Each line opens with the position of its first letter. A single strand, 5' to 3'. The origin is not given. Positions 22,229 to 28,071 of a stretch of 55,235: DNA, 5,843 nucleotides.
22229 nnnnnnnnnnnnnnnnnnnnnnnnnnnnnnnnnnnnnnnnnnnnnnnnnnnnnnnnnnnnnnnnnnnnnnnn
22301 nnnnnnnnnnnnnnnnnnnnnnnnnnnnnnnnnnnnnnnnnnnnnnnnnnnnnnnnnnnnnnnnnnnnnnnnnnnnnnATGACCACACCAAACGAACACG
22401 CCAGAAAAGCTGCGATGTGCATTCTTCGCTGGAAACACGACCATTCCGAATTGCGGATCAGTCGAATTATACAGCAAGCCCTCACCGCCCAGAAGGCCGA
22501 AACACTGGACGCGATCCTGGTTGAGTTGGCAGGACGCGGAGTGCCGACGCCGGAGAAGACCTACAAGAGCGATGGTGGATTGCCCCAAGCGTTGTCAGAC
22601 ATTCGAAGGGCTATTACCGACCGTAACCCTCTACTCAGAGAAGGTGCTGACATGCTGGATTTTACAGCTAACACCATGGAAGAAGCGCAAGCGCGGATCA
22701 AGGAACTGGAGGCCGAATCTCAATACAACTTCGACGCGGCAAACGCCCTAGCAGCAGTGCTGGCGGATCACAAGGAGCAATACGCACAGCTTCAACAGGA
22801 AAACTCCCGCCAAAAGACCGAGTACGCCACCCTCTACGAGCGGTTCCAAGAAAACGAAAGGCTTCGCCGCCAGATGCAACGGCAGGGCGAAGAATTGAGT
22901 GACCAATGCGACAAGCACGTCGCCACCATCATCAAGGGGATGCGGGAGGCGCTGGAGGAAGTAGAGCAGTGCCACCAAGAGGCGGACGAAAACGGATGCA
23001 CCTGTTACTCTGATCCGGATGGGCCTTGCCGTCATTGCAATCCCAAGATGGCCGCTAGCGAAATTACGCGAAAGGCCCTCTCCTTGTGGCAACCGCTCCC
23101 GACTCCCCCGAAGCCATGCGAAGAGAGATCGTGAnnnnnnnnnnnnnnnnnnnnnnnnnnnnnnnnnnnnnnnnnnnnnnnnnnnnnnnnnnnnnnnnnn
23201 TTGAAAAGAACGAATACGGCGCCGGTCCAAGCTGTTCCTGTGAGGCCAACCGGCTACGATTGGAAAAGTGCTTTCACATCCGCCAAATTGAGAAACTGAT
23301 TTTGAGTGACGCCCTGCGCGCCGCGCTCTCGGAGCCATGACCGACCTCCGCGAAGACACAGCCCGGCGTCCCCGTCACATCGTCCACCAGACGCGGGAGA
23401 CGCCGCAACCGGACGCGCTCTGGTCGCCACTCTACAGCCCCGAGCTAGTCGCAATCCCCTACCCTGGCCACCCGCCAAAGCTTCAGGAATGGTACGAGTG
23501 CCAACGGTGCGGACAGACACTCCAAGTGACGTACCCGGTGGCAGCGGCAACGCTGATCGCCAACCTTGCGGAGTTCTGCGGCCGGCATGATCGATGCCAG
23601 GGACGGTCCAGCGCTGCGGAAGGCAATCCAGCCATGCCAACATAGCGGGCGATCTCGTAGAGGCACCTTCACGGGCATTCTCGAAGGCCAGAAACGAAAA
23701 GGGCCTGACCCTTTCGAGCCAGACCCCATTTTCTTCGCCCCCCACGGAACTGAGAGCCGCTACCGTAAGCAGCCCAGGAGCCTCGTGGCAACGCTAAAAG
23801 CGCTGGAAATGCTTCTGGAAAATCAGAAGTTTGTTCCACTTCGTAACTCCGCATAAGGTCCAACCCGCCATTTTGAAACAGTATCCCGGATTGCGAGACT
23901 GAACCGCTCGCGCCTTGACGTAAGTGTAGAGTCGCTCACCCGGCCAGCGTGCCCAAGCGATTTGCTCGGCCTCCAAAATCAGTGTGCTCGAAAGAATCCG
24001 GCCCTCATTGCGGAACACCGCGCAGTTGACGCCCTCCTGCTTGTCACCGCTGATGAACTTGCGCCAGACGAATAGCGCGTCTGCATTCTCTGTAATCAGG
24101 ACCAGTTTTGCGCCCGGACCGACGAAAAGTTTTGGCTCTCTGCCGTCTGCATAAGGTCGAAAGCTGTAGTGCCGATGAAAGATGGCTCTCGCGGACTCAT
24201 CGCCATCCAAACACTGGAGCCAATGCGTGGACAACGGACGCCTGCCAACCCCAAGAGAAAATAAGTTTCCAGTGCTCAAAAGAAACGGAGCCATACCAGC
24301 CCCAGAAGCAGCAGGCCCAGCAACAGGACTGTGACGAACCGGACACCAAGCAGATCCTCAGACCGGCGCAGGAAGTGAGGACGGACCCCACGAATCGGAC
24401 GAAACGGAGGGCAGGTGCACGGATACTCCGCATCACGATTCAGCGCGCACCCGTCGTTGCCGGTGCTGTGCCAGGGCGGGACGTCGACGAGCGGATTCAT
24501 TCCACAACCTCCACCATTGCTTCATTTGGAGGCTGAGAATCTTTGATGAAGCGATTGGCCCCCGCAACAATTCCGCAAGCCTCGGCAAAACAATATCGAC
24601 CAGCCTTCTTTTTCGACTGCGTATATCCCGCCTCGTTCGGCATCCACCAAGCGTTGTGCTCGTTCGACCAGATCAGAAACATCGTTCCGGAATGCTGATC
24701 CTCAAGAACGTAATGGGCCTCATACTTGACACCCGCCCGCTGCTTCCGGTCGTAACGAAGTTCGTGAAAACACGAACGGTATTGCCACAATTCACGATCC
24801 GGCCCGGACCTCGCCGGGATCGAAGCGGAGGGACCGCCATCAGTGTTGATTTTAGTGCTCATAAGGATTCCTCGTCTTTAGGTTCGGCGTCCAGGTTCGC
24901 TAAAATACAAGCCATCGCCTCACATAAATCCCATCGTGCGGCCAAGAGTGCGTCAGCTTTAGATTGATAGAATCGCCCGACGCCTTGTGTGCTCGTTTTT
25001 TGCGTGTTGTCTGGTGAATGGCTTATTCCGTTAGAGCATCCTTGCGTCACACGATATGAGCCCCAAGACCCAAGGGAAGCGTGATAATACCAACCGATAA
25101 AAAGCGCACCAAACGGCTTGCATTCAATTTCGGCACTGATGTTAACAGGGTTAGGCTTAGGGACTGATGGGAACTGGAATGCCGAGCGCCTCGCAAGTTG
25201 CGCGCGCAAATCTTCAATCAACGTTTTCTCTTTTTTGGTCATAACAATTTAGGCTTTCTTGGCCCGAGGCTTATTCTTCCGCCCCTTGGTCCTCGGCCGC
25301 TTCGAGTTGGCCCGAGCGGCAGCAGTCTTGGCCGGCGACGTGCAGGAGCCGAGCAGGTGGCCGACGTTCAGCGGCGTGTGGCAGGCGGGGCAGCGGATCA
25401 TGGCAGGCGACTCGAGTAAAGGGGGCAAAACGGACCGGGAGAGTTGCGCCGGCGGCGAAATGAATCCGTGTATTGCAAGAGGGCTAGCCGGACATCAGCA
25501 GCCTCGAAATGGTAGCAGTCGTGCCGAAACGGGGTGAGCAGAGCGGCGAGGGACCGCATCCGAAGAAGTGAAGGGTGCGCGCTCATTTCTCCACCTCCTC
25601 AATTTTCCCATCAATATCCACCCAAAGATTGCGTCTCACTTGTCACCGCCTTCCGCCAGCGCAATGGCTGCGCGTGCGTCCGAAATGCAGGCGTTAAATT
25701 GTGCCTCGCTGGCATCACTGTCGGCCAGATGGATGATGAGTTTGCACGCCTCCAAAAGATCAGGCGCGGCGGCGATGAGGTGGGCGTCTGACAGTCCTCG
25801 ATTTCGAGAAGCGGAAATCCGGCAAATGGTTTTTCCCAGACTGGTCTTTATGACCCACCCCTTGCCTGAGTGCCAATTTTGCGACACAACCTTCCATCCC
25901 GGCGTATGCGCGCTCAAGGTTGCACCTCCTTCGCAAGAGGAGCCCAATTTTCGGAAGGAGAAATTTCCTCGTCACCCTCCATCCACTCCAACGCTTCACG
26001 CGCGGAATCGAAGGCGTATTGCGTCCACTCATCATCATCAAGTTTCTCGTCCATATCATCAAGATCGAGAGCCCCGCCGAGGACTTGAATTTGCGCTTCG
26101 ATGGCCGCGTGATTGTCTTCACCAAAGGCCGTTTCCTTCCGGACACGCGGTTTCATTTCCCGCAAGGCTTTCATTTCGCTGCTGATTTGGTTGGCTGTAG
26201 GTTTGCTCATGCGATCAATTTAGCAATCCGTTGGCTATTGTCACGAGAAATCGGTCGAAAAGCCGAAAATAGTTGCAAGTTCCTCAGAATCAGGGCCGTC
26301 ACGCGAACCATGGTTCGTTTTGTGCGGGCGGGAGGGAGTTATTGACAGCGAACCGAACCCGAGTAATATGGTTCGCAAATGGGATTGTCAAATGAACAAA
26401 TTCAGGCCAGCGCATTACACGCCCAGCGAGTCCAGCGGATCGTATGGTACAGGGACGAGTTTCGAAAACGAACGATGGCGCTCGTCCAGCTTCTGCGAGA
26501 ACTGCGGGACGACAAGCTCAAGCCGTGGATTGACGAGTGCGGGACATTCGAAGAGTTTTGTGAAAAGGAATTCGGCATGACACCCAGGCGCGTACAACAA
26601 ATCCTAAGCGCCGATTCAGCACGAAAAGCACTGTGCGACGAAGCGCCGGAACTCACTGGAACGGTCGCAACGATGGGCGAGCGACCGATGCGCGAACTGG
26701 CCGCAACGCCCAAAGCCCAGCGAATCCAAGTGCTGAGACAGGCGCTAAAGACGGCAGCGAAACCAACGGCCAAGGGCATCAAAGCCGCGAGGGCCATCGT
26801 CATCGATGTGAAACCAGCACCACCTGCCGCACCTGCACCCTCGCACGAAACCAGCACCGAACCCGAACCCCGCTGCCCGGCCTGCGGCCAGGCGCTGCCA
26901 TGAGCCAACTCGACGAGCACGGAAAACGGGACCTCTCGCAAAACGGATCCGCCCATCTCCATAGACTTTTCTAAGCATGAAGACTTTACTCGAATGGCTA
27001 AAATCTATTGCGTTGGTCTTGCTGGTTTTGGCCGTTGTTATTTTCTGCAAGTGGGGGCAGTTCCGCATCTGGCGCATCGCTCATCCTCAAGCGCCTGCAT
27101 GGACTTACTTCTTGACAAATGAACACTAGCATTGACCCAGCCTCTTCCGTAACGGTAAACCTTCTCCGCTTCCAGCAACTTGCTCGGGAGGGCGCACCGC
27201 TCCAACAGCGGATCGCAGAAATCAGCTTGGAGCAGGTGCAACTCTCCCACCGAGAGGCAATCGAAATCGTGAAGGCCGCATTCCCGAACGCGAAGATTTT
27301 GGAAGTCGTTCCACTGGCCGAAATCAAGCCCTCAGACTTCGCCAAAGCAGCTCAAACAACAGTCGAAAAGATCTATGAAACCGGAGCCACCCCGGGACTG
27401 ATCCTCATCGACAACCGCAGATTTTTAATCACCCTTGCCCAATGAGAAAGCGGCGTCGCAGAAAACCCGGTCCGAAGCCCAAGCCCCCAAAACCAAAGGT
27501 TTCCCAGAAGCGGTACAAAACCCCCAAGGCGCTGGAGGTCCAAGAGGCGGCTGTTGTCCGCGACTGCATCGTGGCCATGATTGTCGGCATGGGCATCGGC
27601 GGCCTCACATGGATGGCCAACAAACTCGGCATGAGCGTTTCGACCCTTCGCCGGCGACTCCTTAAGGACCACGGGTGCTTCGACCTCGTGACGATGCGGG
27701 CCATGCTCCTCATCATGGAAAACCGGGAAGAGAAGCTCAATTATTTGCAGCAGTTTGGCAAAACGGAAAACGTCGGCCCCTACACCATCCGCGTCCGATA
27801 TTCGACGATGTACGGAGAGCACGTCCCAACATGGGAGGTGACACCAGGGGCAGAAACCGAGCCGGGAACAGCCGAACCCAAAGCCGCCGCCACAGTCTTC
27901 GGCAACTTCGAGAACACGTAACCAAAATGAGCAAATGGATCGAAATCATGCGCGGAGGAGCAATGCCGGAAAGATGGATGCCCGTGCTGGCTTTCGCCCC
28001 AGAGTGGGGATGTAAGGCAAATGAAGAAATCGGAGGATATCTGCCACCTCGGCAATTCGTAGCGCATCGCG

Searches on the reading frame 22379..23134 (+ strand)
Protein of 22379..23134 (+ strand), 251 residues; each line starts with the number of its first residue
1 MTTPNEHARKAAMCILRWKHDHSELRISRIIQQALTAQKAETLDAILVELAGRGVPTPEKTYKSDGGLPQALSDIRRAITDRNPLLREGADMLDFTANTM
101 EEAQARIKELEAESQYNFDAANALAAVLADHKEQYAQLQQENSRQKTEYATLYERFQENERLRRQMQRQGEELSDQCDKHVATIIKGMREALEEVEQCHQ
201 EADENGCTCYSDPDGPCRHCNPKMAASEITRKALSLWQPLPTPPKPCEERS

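Call 30: search_protein_families(library=pfam, proteins=[window:22379-23134:+], max_evalue=0.01)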
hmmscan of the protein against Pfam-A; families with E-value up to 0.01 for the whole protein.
window:22379-23134:+ (251 aa): 1 family
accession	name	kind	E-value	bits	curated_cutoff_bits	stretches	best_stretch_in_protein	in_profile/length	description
PF10498.14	IFT57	-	0.0031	17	40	1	96-190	252-344/360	Intra-flagellar transport protein 57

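Call 59: search_protein_families(library=phrogs, proteins=[window:22379-23134:+], max_evalue=0.05)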
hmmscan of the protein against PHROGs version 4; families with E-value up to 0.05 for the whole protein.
window:22379-23134:+ (251 aa): 1 family
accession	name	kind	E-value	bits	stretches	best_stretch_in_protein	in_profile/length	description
phrog_77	-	DNA, RNA and nucleotide metabolism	0.01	15.3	1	98-196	464-569/967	SbcC-like subunit of palindrome specific endonuclease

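Call 95: search_protein_families(library=ncbifam, proteins=[window:22379-23134:+], max_evalue=1)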
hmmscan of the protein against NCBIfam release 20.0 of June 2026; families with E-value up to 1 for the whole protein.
window:22379-23134:+ (251 aa): 12 families
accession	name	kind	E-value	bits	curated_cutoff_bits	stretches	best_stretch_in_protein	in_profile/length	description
NF045487.1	ASRP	equivalog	7.7e-05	21.5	300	1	70-193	362-481/593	archaea-specific SMC-related protein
TIGR02169.1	SMC_prok_A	equivalog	0.00085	17.1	729.4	1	93-201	705-810/1165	chromosome segregation protein SMC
TIGR02168.1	SMC_prok_B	equivalog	0.00088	17.1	567.35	1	97-198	769-961/1181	chromosome segregation protein SMC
TIGR03752.1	conj_TIGR03752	hypoth_equivalog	0.002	17.5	241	1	96-197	36-137/471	TIGR03752 family integrating conjugative element protein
NF002572.0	PRK02224.1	equivalog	0.007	14.7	1087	1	86-197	525-634/888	DNA double-strand break repair ATPase Rad50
NF003034.1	PRK03918.1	equivalog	0.034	12.1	700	1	98-201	612-712/878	DNA double-strand break repair ATPase Rad50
NF012023.0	PRK15479.1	equivalog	0.059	12.9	337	1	63-178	68-185/224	transcriptional regulator TctD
NF041034.1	Rad50_Sulf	equivalog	0.075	10.9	1000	1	97-177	197-280/872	DNA double-strand break repair ATPase Rad50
TIGR04211.1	SH3_and_anchor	equivalog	0.13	11.8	65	1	98-176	66-144/198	TIGR04211 family SH3 domain-containing protein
NF008510.0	PRK11427.1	equivalog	0.32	9.4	821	1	79-155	574-652/683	multidrug efflux transporter permease subunit MdtO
NF006543.0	PRK09039.1-2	equivalog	0.79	9.5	305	0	69-201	46-177/350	peptidoglycan -binding protein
TIGR01069.2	mutS2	equivalog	0.82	7.9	400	1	93-200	497-605/790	endonuclease MutS2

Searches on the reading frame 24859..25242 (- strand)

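Call 58: search_protein_families(library=pfam, proteins=[window:24859-25242:-], max_evalue=0.05)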
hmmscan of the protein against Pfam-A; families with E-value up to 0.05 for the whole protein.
window:24859-25242:- (127 aa): 0 families

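Call 59: search_protein_families(library=phrogs, proteins=[window:24859-25242:-], max_evalue=0.05)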
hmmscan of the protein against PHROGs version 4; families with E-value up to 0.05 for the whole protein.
window:24859-25242:- (127 aa): 1 family
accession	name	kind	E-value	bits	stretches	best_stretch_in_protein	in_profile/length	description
phrog_28248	-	unknown function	5.1e-05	24.4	1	1-120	17-140/149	-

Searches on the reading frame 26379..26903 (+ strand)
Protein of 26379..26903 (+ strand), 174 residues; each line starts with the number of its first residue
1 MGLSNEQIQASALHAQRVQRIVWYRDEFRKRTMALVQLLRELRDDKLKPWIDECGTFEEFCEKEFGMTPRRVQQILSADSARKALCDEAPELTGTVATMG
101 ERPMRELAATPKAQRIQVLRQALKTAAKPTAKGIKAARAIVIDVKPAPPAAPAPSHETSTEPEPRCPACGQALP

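Call 30: search_protein_families(library=pfam, proteins=[window:26379-26903:+], max_evalue=0.01)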
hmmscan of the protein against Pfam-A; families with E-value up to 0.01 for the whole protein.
window:26379-26903:+ (174 aa): 0 families

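Call 59: search_protein_families(library=phrogs, proteins=[window:26379-26903:+], max_evalue=0.05)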
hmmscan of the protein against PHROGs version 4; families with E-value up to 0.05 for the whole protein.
window:26379-26903:+ (174 aa): 1 family
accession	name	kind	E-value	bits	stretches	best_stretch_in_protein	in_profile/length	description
phrog_4623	-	unknown function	0.035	14.7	0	54-128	93-162/329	-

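Call 70: search_solved_structures(query=window:26379-26903:+, max_evalue=1)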
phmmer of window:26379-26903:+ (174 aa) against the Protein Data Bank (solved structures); distinct sequences matched with E-value up to 1: 3.
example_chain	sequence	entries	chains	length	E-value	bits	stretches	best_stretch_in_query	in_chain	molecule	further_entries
5uj8_A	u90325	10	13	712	0.0021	21.6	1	13-94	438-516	Origin recognition complex subunit 3 | Isoform 2 of Origin recognition complex subunit 3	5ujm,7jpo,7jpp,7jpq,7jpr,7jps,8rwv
7cte_C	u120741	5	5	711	0.0048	20.4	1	13-79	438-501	Origin recognition complex subunit 3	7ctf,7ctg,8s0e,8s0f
6lp3_A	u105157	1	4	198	0.27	14.7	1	24-83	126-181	Uncharacterized protein YMR124W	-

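Call 95: search_protein_families(library=ncbifam, proteins=[window:26379-26903:+], max_evalue=1)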
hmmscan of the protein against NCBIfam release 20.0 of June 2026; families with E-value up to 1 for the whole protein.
window:26379-26903:+ (174 aa): 0 families

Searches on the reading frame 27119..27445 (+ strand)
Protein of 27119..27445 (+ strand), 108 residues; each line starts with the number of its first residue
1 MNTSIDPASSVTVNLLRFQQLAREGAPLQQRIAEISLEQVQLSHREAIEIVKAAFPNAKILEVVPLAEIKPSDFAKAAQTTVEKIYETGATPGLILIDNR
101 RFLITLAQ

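Call 58: search_protein_families(library=pfam, proteins=[window:27119-27445:+], max_evalue=0.05)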
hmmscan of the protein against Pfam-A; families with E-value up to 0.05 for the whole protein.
window:27119-27445:+ (108 aa): 0 families

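Call 84: search_protein_families(library=phrogs, proteins=[window:27119-27445:+], max_evalue=0.5)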
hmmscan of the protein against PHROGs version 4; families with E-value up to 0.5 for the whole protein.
window:27119-27445:+ (108 aa): 1 family
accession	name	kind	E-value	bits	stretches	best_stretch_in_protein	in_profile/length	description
phrog_3501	-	unknown function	0.15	13.1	1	13-43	29-59/85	-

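Call 95: search_protein_families(library=ncbifam, proteins=[window:27119-27445:+], max_evalue=1)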
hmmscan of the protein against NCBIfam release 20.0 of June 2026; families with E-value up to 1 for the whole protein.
window:27119-27445:+ (108 aa): 0 families

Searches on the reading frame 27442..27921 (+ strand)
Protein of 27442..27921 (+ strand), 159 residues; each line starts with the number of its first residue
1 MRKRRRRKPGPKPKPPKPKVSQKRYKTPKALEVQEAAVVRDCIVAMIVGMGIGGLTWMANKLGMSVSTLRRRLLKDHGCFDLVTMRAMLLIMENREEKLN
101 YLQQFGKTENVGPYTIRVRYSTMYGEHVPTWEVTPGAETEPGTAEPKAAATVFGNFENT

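Call 30: search_protein_families(library=pfam, proteins=[window:27442-27921:+], max_evalue=0.01)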
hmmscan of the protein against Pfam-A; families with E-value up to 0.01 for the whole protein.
window:27442-27921:+ (159 aa): 1 family
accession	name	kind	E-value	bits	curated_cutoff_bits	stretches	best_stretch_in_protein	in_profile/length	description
PF02954.25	HTH_8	-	0.0078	16.4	22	0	58-75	24-41/42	Bacterial regulatory protein, Fis family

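Call 59: search_protein_families(library=phrogs, proteins=[window:27442-27921:+], max_evalue=0.05)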
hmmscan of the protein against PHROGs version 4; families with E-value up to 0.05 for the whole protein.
window:27442-27921:+ (159 aa): 2 families
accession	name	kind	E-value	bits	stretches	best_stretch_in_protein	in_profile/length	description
phrog_101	-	transcription regulation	0.0081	16.9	1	52-92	35-74/203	CII-like transcriptional activator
phrog_3897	-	unknown function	0.03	15.4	1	45-92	19-65/114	-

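Call 71: search_solved_structures(query=window:27442-27921:+, max_evalue=1)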
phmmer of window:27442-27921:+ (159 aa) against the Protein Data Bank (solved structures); distinct sequences matched with E-value up to 1: 0.

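Call 95: search_protein_families(library=ncbifam, proteins=[window:27442-27921:+], max_evalue=1)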
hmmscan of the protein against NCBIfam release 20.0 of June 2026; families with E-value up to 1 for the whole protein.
window:27442-27921:+ (159 aa): 2 families
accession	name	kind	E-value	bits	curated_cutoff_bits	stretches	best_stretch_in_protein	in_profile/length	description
NF049968.1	QhpR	equivalog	0.028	13.6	250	1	54-83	204-233/284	AraC-like transcriptional regulator QhpR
NF041471.1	phage_reg_YmfL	equivalog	0.13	12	90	1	52-87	13-48/143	YmfL family putative regulatory protein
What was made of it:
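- The 159-aa product of 27442-27921 has a weak helix-turn-helix match (calls 30, 59, 95).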

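Call 100: predict_structure(protein=window:27442-27918:+)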
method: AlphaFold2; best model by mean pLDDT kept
length: 159 residues; sequences in the alignment: 1
mean_pLDDT: 50.2   pTM: 0.29
mean pLDDT of the five models: 50.2, 48.2, 46.4, 46.2, 43.0
residues with pLDDT >= 90: 0; 70-90: 8; 50-70: 64; < 50: 87
segments of 3 or more residues with pLDDT < 50: 23-42, 47-50, 77-93, 104-106, 121-129, 137-159
pLDDT, mean of each block of 10 residues (from residue 1): 62 66 44 42 47 57 65 52 44 51 51 53 46 50 39 33
secondary structure, 60 per line:
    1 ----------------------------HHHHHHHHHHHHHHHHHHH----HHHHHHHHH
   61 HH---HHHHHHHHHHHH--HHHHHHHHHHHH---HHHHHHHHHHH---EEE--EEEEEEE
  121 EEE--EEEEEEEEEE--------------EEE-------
elements in order: H29-47 H52-62 H66-77 H80-91 H95-105 E109-111 E114-123 E126-135 E150-152
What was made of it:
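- The candidate proteins have no significant family match, and the structure model was too poor to use (pLDDT 50; call 100).
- Tried and rejected: Its pLDDT was 50, too poor for a fold search (call 100).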
